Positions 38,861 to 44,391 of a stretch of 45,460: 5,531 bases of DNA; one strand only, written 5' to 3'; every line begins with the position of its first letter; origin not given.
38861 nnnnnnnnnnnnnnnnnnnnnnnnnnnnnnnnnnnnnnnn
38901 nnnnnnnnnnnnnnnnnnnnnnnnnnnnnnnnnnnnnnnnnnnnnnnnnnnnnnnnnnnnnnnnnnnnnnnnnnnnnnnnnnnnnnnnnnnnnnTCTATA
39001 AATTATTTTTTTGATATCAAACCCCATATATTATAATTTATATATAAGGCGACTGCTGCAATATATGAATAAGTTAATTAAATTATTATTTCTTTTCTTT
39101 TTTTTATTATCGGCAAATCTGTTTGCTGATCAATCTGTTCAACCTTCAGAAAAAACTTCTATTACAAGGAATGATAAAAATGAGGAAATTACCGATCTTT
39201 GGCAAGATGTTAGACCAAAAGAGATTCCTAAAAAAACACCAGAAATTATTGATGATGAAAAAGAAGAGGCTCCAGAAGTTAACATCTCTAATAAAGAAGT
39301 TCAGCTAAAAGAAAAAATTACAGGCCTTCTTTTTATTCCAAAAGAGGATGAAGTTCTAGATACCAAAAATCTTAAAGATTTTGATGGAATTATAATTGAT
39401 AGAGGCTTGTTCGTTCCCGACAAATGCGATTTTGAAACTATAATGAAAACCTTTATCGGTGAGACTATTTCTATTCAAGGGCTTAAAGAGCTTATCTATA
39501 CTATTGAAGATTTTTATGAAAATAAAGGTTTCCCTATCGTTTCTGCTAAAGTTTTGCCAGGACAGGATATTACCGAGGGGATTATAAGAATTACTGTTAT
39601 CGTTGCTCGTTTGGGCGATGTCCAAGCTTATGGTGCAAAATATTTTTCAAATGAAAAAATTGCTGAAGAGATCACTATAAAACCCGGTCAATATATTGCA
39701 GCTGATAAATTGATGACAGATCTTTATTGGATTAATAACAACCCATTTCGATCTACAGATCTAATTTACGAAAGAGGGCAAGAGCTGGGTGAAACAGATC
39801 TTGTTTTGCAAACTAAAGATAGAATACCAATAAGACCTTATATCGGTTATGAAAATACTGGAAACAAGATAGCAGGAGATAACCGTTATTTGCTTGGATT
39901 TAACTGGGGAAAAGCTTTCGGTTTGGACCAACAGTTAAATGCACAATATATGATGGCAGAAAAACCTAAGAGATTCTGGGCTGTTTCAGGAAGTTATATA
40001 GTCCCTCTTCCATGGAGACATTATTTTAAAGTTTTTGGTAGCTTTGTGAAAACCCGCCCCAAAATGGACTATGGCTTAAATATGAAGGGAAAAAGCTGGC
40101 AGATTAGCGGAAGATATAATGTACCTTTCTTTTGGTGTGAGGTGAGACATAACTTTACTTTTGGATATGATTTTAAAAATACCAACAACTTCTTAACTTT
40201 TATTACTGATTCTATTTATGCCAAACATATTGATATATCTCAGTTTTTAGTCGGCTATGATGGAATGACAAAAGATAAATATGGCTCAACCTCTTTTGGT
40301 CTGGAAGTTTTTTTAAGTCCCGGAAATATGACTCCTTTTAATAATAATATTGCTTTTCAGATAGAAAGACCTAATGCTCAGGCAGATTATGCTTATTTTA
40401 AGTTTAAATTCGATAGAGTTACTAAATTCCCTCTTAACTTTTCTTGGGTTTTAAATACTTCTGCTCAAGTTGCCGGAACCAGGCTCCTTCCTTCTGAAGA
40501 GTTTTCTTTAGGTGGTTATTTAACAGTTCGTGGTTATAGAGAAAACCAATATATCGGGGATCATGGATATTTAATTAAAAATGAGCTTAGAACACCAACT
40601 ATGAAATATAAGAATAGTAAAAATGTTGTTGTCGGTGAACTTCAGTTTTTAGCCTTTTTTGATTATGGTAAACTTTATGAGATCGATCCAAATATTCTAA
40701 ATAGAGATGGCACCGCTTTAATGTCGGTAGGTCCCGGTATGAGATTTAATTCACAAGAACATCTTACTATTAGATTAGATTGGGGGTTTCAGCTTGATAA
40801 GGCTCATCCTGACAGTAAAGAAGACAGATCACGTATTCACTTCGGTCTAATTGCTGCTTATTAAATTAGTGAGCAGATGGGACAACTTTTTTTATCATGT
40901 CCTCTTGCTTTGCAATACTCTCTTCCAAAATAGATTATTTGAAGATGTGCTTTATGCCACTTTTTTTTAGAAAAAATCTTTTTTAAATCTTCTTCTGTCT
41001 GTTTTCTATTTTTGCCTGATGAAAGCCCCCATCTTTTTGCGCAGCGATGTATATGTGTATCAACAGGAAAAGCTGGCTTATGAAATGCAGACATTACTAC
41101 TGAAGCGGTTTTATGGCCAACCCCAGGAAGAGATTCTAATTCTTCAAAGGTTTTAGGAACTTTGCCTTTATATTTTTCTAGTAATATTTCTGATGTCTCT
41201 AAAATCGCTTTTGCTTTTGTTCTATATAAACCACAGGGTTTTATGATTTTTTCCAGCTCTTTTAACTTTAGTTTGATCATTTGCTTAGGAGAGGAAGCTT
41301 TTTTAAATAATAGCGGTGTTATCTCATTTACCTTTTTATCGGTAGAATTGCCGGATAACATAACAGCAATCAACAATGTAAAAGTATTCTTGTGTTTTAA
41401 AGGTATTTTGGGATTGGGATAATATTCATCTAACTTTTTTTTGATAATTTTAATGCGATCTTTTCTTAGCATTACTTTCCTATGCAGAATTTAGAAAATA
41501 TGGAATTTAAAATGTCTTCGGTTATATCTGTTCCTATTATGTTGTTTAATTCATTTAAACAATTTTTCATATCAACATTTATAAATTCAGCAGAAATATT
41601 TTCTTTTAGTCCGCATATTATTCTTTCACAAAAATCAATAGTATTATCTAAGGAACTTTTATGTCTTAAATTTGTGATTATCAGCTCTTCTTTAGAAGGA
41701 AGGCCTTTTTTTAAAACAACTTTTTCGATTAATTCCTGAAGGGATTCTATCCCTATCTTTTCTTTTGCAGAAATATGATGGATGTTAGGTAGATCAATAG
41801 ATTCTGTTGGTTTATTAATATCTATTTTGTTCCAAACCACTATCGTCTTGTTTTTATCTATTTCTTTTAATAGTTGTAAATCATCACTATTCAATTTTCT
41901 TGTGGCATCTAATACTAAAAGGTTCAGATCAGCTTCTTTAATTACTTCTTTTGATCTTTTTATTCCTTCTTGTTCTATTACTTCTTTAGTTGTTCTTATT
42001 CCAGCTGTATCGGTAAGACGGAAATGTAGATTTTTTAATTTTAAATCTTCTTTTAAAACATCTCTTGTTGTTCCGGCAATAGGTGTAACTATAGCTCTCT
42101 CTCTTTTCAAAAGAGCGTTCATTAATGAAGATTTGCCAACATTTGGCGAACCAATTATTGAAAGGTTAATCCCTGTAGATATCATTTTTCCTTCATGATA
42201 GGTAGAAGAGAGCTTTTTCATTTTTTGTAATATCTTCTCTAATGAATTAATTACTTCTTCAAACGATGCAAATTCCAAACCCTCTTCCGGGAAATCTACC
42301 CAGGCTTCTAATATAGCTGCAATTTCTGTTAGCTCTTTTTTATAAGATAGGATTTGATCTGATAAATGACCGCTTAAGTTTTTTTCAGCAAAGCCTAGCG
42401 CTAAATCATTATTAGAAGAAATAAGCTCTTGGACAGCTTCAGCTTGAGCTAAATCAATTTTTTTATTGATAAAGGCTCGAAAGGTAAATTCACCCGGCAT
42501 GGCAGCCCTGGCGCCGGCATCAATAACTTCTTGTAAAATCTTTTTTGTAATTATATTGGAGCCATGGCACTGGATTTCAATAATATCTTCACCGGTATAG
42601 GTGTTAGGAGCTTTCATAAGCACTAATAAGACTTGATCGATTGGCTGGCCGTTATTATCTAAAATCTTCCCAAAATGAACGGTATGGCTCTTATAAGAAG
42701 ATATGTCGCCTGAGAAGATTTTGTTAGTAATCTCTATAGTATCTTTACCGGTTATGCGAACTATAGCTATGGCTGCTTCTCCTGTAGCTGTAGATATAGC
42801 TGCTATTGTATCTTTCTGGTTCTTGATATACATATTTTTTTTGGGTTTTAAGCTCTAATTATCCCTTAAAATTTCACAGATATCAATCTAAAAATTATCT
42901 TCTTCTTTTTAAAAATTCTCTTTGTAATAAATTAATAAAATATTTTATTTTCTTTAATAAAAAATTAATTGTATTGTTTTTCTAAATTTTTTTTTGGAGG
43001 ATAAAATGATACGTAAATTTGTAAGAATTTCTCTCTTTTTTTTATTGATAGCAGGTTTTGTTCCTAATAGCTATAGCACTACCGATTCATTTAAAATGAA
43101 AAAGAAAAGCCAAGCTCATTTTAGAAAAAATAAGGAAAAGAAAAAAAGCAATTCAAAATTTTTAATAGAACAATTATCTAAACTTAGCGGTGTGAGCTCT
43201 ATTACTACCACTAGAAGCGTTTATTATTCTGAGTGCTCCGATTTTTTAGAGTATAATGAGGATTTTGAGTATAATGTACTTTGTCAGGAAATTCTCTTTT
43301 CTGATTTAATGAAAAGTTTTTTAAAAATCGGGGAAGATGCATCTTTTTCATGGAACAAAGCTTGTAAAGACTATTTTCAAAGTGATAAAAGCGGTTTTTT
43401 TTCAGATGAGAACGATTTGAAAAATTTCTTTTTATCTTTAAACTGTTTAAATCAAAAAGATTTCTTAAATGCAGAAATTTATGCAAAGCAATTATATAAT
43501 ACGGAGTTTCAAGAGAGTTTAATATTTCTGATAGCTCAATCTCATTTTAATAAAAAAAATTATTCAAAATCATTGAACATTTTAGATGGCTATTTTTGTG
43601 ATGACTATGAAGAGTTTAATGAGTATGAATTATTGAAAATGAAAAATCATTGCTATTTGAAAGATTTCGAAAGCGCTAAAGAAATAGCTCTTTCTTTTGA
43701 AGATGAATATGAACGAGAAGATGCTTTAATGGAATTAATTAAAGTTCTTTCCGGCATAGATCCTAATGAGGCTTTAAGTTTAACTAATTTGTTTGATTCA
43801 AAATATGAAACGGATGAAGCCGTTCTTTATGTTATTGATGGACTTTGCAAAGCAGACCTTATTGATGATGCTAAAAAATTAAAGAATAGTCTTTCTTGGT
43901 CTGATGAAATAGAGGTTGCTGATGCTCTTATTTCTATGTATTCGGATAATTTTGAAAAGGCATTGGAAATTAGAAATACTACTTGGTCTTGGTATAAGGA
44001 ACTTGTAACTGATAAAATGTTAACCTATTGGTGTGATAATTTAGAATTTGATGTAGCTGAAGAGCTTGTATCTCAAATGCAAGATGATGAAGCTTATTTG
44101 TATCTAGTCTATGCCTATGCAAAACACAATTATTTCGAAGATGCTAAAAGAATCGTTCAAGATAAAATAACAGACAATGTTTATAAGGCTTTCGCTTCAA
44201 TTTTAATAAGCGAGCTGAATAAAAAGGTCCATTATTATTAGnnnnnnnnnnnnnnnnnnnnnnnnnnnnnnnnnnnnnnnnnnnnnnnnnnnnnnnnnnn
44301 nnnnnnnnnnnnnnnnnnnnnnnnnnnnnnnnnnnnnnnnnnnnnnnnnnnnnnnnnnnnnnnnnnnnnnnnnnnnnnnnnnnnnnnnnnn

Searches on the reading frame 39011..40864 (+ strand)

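Call 24: search_protein_families(library=pfam, proteins=[window:39011-40864:+], max_evalue=0.001)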
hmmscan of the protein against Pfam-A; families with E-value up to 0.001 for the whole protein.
window:39011-40864:+ (617 aa): 4 families
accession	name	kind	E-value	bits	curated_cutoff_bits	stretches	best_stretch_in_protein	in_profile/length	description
PF03865.19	ShlB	-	7.1e-26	91.8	22.7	1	260-578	1-310/311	Haemolysin secretion/activation protein ShlB/FhaC/HecB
PF01103.29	Omp85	-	1.4e-11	45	24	1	460-613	162-321/325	Omp85 superfamily domain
PF08479.16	POTRA_2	-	1.7e-09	37.8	24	1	137-197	16-74/76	POTRA domain, ShlB-type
PF07244.20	POTRA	-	0.00011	23.3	21.3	0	200-249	2-55/79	Surface antigen variable number repeat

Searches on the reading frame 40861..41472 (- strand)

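Call 26: search_protein_families(library=pfam, proteins=[window:40861-41472:-], max_evalue=0.001)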
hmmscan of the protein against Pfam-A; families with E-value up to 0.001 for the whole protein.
window:40861-41472:- (203 aa): 2 families
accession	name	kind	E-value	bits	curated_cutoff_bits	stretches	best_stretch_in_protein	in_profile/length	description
PF00730.31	HhH-GPD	-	5.1e-25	88.3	26.2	1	35-168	1-107/108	HhH-GPD superfamily base excision DNA repair protein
PF00633.29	HHH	-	8.6e-09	35.3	24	1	100-128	1-29/30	Helix-hairpin-helix motif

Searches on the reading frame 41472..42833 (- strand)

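Call 26: search_protein_families(library=pfam, proteins=[window:41472-42833:-], max_evalue=0.001)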
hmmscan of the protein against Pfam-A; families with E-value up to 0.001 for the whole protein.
window:41472-42833:- (453 aa): 7 families
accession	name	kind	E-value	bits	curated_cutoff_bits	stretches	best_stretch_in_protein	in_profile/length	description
PF12631.12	MnmE_helical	-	2.2e-50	172.1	40.1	1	128-450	1-211/211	MnmE helical domain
PF10396.14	TrmE_N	-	5.9e-42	143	29.8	1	9-125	1-117/117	GTP-binding protein TrmE N-terminus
PF01926.29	MMR_HSR1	-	1.2e-25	90.2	21.9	1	225-336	3-113/113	50S ribosome-binding GTPase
PF02421.24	FeoB_N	-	3.4e-11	43.3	27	1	224-350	3-129/156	Ferrous iron transport protein B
PF00350.29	Dynamin_N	-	2.3e-06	28.2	27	0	263-336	95-167/168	Dynamin family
PF00009.33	GTP_EFTU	-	0.00021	21.4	26.5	0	222-248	4-30/188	Elongation factor Tu GTP binding domain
PF08477.19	Roc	-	0.00093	19.9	27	0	225-338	3-119/119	Ras of Complex, Roc, domain of DAPkinase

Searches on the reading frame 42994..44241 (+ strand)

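Call 26: search_protein_families(library=pfam, proteins=[window:42994-44241:+], max_evalue=0.001)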
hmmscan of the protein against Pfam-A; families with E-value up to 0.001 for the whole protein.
window:42994-44241:+ (415 aa): 3 families
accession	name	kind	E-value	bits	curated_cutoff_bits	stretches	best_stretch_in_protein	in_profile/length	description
PF01535.26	PPR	-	8.7e-05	23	25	0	280-296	6-22/31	PPR repeat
PF12854.13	PPR_1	-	0.00051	20.2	23.8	0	281-297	14-30/34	PPR repeat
PF16186.11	Arm_3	-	0.0009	19.2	28.8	1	182-210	20-46/53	Atypical Arm repeat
